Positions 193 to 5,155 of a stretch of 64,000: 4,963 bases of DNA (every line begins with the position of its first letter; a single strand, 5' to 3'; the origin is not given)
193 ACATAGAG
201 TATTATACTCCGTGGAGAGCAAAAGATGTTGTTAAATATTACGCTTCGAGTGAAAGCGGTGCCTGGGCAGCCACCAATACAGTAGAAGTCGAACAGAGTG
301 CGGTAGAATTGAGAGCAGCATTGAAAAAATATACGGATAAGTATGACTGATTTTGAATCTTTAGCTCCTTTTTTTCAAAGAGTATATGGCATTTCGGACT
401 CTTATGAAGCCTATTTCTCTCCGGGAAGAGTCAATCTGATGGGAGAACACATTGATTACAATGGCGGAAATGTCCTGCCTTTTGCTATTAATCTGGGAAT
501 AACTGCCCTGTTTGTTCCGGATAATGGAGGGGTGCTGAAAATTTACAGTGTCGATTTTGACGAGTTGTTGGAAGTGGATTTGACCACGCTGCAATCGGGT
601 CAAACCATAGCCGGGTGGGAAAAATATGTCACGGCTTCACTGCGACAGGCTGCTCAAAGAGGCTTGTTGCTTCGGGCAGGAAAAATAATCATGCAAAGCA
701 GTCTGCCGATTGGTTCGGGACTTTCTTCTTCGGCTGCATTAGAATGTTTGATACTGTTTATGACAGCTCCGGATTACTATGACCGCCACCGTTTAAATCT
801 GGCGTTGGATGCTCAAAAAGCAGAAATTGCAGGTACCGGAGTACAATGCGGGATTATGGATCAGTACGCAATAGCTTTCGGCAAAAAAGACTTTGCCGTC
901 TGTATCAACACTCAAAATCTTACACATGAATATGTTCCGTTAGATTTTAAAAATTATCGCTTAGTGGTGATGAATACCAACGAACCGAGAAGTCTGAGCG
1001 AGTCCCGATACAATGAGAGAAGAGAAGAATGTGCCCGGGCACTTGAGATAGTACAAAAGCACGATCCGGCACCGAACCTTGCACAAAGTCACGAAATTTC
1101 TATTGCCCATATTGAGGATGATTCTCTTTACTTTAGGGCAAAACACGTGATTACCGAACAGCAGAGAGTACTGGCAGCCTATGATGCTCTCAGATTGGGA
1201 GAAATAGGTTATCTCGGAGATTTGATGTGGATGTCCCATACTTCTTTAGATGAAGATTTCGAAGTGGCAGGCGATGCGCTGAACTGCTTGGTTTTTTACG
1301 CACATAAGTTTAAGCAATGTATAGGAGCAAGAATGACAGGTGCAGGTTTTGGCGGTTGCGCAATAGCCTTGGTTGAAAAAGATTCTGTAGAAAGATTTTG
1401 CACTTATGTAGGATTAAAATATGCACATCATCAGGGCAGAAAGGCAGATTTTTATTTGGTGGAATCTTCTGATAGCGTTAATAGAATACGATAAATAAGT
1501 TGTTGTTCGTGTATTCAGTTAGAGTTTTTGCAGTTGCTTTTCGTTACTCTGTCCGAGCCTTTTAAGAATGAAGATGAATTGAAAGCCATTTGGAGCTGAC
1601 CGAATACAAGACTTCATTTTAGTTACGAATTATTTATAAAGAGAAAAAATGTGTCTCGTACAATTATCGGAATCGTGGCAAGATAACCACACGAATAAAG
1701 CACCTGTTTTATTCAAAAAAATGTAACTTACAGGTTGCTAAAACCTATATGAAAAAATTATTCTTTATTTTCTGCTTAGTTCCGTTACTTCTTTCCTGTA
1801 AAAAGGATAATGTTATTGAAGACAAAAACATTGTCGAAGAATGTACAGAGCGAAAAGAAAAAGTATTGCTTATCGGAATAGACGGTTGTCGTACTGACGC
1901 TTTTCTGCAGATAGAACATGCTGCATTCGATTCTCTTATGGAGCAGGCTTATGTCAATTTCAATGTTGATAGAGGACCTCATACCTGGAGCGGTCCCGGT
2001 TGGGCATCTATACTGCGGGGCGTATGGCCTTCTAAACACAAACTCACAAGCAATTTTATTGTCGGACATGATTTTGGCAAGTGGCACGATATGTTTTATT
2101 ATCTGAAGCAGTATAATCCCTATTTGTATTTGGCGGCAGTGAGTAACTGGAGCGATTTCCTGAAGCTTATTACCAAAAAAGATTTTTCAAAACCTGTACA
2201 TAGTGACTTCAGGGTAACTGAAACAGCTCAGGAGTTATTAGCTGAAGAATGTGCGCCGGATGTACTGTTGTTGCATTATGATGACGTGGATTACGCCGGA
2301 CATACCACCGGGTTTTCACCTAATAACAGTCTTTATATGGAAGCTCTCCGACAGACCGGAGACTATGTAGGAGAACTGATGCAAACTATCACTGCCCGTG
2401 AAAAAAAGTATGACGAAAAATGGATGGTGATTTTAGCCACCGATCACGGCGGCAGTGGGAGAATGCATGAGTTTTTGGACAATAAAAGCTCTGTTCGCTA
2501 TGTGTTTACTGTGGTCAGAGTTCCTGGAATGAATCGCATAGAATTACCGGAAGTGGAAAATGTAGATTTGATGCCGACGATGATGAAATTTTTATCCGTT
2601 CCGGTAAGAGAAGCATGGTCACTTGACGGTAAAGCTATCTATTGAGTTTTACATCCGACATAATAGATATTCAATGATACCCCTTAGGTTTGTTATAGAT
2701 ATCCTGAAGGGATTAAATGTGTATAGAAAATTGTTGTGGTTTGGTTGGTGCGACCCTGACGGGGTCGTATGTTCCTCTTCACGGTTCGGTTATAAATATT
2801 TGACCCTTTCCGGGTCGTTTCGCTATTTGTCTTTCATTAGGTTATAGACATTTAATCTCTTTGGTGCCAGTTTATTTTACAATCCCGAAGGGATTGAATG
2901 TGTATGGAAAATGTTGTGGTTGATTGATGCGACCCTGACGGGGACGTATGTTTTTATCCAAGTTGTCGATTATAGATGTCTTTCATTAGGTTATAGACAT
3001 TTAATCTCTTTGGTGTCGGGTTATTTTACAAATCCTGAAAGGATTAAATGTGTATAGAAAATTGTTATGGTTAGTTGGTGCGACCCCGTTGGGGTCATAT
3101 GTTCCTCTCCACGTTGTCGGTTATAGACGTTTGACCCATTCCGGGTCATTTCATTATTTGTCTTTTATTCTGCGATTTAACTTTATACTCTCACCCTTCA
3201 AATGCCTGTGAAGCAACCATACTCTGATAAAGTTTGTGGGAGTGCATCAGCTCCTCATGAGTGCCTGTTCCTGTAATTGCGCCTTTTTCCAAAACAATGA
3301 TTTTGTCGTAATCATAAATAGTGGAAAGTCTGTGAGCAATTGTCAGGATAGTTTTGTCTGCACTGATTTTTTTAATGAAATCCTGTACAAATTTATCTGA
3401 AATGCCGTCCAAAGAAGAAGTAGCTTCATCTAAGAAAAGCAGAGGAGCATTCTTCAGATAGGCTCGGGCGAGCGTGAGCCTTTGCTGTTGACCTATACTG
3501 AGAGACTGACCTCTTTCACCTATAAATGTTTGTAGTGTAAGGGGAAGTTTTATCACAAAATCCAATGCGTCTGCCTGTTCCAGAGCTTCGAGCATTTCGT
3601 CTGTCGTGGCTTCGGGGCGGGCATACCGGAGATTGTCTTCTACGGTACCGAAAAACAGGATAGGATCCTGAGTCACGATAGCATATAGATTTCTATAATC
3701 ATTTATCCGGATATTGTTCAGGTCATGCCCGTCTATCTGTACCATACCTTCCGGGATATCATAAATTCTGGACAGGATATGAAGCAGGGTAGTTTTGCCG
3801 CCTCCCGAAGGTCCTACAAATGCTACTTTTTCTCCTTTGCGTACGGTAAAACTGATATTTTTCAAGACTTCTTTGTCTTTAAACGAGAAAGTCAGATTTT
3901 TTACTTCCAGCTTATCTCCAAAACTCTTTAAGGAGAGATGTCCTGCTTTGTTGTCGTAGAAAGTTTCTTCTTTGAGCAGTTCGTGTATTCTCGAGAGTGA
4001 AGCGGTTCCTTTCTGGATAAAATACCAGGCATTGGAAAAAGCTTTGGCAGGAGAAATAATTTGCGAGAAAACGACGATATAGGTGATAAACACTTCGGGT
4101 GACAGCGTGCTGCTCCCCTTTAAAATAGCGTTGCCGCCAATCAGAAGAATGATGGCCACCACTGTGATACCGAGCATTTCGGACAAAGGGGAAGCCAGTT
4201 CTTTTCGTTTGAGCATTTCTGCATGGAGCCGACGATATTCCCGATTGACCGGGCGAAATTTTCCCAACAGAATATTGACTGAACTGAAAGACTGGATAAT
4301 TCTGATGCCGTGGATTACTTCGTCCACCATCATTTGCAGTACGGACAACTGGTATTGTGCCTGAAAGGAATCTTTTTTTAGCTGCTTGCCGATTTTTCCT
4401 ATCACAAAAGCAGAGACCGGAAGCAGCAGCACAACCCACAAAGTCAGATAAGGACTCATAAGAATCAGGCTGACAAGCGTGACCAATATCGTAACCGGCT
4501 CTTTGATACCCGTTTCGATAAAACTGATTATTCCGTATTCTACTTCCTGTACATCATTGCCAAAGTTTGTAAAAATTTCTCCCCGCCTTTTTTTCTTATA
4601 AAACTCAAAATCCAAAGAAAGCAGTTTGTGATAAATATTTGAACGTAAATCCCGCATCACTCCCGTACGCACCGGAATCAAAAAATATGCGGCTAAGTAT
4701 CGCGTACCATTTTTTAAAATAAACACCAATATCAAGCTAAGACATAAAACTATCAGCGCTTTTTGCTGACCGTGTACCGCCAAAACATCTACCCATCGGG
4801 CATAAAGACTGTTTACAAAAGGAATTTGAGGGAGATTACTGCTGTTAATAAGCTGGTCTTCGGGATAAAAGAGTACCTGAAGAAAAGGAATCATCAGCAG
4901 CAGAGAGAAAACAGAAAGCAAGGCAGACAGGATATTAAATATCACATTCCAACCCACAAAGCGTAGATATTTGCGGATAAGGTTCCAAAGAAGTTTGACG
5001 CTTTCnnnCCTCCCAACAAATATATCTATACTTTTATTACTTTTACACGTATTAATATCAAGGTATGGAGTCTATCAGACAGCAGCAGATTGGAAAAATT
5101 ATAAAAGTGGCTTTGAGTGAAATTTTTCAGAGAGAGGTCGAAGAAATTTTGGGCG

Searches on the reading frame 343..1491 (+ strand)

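Call 72: search_protein_families(library=pfam, proteins=[window:343-1491:+], max_evalue=0.00001)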
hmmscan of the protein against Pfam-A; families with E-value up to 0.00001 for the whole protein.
window:343-1491:+ (383 aa): 3 families
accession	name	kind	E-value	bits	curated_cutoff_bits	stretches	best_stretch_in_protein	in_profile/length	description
PF10509.15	GalKase_gal_bdg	-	4.4e-19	68.2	23.1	1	11-56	3-46/49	Galactokinase galactose-binding signature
PF00288.32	GHMP_kinases_N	-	4.8e-11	43.2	22.3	1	107-181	15-87/87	GHMP kinases N terminal domain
PF08544.19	GHMP_kinases_C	-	1.8e-06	28.7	21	1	282-356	4-79/85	GHMP kinases C terminal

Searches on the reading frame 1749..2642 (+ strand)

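Call 72: search_protein_families(library=pfam, proteins=[window:1749-2642:+], max_evalue=0.00001)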
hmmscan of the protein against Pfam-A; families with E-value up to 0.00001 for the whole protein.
window:1749-2642:+ (298 aa): 1 family
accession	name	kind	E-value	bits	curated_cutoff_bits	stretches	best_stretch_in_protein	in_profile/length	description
PF01663.27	Phosphodiest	-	4.7e-15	56.5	23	1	145-235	129-221/342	Type I phosphodiesterase / nucleotide pyrophosphatase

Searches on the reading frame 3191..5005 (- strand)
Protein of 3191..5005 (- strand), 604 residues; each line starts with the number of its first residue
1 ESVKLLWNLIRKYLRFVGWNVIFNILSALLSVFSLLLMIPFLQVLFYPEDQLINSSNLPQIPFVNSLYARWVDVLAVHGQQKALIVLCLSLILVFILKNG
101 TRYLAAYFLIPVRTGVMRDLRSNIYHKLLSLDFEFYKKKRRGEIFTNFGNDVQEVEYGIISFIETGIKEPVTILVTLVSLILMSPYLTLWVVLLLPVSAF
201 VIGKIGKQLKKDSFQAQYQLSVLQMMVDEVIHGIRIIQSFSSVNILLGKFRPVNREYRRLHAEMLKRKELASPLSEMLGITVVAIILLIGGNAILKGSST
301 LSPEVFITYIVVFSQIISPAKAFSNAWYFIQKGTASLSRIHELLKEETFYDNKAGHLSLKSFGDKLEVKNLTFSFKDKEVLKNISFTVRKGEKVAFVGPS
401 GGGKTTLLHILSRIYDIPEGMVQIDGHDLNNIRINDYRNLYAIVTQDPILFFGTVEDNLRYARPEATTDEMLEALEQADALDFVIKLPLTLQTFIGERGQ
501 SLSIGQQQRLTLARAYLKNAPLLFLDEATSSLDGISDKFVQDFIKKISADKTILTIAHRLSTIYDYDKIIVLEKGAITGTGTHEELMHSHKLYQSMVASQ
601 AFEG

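Call 72: search_protein_families(library=pfam, proteins=[window:3191-5005:-], max_evalue=0.00001)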
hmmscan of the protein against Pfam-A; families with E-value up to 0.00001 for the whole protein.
window:3191-5005:- (604 aa): 3 families
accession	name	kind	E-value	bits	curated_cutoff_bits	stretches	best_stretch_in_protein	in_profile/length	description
PF00664.28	ABC_membrane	-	2e-33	116.7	28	1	62-319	16-273/274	ABC transporter transmembrane region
PF00005.33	ABC_tran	-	1.3e-30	107.3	25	1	381-530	1-137/137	ABC transporter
PF02463.25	SMC_N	-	3.9e-06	26.9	40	1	325-572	108-211/220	RecF/RecN/SMC N terminal domain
